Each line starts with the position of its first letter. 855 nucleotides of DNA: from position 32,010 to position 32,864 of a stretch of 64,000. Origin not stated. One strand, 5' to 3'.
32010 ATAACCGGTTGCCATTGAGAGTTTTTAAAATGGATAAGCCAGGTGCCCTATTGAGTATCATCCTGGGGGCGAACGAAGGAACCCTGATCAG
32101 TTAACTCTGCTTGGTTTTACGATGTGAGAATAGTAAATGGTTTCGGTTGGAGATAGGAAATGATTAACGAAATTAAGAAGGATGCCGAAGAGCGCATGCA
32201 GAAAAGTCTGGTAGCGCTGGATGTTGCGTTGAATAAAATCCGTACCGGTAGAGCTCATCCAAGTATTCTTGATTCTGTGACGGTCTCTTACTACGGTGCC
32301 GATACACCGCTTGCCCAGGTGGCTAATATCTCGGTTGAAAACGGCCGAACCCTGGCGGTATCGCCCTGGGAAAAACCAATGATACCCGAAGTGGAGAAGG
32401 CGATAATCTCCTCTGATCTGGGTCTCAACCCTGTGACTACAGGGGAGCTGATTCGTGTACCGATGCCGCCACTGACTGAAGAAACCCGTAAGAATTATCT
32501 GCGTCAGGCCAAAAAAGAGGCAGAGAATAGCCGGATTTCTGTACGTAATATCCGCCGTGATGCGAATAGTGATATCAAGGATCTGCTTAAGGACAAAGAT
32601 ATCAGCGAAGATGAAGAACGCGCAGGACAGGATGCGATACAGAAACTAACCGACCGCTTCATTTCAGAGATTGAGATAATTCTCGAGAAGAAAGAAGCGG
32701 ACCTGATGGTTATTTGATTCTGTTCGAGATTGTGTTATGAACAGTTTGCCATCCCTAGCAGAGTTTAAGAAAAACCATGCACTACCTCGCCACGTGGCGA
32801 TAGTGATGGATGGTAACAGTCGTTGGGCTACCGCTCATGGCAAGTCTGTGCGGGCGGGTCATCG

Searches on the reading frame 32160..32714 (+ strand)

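Call 20: search_protein_families(library=pfam, proteins=[window:32160-32714:+], max_evalue=0.001)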
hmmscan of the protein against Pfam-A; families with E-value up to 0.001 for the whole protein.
window:32160-32714:+ (185 aa): 1 family
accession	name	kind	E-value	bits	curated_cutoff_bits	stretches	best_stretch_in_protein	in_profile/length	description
PF01765.24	RRF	-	9e-65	217.9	29.7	1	23-183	4-164/164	Ribosome recycling factor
